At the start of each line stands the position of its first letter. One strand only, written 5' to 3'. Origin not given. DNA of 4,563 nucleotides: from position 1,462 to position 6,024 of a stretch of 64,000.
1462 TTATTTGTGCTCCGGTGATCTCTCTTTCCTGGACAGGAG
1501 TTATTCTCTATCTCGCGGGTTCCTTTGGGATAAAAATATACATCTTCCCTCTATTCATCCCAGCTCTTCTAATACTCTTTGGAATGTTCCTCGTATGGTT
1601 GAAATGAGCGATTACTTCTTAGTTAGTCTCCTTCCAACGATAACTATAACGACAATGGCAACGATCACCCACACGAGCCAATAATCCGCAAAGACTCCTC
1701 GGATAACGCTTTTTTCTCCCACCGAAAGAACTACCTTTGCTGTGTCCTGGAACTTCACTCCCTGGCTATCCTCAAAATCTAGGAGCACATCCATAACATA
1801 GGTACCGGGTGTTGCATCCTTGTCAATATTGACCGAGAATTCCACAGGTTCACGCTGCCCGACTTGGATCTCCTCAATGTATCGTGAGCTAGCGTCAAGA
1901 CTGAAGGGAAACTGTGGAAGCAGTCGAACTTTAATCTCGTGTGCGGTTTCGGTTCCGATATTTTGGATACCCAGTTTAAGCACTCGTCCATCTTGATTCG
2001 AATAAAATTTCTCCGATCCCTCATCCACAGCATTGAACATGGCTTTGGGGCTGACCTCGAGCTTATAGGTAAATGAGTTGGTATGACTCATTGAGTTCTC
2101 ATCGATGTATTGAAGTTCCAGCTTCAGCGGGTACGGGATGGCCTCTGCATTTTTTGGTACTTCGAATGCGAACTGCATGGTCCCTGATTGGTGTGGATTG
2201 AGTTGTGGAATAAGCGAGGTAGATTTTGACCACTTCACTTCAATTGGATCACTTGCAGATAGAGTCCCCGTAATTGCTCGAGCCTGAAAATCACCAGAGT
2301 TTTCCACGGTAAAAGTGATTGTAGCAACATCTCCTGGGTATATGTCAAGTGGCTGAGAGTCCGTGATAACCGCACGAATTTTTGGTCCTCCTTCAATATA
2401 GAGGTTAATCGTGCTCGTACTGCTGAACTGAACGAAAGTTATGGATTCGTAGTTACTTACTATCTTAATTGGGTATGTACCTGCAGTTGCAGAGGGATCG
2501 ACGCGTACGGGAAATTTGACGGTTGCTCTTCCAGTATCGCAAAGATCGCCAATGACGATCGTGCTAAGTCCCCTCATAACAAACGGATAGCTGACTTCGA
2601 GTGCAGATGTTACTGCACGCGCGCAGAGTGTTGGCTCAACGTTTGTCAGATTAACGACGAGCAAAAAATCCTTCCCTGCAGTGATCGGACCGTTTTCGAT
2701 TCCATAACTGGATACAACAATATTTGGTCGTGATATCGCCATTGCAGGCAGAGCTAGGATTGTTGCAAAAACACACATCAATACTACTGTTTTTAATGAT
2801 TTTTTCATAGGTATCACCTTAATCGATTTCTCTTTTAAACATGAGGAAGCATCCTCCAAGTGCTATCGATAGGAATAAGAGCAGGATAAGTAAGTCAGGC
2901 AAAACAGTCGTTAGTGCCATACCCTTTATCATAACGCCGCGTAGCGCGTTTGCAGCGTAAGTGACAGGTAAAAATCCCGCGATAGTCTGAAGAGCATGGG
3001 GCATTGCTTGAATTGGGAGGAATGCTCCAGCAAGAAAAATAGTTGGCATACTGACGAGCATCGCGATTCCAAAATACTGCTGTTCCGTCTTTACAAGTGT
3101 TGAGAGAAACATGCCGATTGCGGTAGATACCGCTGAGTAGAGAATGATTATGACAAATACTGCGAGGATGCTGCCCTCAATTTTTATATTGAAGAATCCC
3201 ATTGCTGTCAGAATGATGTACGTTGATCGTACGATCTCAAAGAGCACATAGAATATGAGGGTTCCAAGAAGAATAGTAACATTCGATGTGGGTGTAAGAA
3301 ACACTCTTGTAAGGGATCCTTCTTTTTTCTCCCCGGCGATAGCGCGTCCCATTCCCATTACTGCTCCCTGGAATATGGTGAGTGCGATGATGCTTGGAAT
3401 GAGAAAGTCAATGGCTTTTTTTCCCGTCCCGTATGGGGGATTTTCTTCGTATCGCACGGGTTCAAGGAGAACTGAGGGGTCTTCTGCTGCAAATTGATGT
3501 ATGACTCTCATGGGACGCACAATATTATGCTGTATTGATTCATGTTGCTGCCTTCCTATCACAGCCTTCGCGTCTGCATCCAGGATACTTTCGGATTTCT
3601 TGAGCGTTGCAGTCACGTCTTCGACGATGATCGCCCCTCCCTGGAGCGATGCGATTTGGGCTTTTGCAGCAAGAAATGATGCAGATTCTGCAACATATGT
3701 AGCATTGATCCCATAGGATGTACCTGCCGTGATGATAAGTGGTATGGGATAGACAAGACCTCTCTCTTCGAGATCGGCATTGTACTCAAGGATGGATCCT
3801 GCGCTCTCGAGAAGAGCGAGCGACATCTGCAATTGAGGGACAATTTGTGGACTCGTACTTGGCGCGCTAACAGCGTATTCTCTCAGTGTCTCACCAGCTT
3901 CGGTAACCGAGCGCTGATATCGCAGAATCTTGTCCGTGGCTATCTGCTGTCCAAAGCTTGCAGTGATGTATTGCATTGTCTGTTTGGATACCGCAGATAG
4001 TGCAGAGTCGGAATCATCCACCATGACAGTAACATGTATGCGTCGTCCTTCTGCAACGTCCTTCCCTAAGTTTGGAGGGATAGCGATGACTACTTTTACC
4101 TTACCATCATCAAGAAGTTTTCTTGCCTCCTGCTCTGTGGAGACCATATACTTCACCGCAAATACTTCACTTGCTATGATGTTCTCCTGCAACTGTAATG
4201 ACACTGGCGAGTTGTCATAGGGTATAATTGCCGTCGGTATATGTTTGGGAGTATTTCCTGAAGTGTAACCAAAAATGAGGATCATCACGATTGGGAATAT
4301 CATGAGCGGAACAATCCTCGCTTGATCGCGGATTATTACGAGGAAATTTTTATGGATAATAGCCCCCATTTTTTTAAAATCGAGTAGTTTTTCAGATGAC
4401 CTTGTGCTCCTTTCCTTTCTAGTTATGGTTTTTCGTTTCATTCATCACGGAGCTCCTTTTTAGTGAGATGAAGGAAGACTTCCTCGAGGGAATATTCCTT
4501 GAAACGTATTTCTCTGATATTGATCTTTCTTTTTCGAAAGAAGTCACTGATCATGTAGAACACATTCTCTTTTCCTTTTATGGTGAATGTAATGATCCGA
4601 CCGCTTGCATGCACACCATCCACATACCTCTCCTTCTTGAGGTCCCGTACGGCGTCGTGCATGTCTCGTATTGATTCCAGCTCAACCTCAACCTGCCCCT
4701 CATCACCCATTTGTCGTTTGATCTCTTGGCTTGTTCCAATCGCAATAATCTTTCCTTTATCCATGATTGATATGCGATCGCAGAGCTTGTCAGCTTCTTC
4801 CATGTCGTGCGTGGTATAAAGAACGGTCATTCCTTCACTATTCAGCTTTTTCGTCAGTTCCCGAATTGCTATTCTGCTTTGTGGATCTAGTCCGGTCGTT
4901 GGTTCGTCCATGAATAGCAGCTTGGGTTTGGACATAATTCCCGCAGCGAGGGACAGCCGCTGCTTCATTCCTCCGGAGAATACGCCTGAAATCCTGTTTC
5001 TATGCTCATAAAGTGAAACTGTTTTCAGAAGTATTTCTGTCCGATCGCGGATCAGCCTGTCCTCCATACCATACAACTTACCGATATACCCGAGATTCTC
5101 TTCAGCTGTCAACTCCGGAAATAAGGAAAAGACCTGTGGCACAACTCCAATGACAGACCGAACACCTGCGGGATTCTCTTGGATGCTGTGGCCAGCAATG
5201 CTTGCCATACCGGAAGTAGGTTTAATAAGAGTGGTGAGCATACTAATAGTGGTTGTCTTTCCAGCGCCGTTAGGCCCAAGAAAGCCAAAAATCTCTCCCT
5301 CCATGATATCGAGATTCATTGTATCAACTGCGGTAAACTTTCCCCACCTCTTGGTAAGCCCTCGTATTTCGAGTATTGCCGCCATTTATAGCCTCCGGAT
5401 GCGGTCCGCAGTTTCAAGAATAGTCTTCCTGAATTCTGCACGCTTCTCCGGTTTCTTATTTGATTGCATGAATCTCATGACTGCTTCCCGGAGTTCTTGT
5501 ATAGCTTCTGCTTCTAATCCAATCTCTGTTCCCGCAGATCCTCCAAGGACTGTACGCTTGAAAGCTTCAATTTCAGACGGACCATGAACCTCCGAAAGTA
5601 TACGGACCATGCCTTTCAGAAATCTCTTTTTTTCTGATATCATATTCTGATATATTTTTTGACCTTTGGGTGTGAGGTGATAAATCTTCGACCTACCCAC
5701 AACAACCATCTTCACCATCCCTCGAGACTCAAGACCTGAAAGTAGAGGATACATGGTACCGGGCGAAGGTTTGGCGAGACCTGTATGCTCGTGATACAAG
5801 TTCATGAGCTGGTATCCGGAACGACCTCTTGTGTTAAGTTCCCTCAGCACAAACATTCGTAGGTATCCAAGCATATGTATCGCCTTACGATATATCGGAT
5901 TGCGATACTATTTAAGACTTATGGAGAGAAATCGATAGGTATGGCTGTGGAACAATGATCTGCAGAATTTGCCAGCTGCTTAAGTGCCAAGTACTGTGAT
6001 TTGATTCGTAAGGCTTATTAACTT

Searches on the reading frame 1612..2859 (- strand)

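Call 67: search_protein_families(library=pfam, proteins=[window:1612-2859:-], max_evalue=0.0001)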
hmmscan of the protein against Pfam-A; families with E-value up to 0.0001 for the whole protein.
window:1612-2859:- (415 aa): 3 families
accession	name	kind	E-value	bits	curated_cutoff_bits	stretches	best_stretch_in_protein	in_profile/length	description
PF10633.15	NPCBM_assoc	-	2.4e-12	47.3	24.4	1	175-251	3-77/78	NPCBM-associated, NEW3 domain of alpha-galactosidase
PF07705.17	CARDB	-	3.8e-08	33.9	22.7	0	166-235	8-72/101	CARDB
PF23619.1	Ig_VWA7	-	5.8e-05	23.7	27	0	168-239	7-73/104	VWA7 Ig-like domain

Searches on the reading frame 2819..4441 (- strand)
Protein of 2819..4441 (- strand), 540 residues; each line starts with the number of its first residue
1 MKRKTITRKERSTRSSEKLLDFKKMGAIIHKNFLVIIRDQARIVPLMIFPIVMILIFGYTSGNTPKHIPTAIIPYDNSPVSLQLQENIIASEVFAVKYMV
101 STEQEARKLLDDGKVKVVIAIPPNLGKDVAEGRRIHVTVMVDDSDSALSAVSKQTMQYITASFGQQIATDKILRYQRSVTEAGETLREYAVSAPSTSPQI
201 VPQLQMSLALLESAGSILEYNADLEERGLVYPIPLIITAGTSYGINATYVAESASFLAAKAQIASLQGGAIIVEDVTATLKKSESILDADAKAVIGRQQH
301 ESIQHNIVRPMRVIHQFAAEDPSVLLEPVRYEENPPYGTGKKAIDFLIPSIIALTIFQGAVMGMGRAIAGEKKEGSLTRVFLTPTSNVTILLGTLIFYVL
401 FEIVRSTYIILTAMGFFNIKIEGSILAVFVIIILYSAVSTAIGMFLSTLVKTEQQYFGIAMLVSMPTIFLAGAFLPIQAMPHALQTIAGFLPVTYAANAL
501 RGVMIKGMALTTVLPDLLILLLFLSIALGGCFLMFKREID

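Call 67: search_protein_families(library=pfam, proteins=[window:2819-4441:-], max_evalue=0.0001)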
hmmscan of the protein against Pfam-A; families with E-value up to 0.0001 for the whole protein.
window:2819-4441:- (540 aa): 2 families
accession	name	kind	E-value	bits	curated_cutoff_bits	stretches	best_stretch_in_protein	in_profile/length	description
PF12698.13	ABC2_membrane_3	-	5.8e-43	147.8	31.6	1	47-526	8-340/347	ABC-2 family transporter protein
PF01061.29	ABC2_membrane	-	3.2e-27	95.9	26.9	1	346-504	49-210/211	ABC-2 type transporter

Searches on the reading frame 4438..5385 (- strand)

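Call 67: search_protein_families(library=pfam, proteins=[window:4438-5385:-], max_evalue=0.0001)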
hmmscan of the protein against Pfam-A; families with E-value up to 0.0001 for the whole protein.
window:4438-5385:- (315 aa): 3 families
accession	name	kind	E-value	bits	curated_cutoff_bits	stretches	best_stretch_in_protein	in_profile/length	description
PF00005.33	ABC_tran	-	2e-31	109.9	25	1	21-164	2-137/137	ABC transporter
PF13304.12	AAA_21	-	3e-11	44.4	27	1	130-196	232-301/304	AAA domain, putative AbiEii toxin, Type IV TA system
PF13732.12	DrrA1-3_C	-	3.3e-05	24.9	27.4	1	217-307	1-80/81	ATP-binding protein DrrA1-3-like, C-terminal domain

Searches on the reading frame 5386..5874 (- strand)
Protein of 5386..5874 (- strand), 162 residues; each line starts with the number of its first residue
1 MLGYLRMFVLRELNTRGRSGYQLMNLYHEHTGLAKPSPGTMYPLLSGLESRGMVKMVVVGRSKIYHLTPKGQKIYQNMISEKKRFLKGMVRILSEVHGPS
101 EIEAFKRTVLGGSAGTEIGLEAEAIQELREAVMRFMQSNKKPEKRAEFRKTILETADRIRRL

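Call 67: search_protein_families(library=pfam, proteins=[window:5386-5874:-], max_evalue=0.0001)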
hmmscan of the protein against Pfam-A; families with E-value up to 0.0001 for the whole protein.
window:5386-5874:- (162 aa): 1 family
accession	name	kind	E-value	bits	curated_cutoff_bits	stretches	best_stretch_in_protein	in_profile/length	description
PF03551.20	PadR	-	3.7e-10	40.1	27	1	9-75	1-73/75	Transcriptional regulator PadR-like family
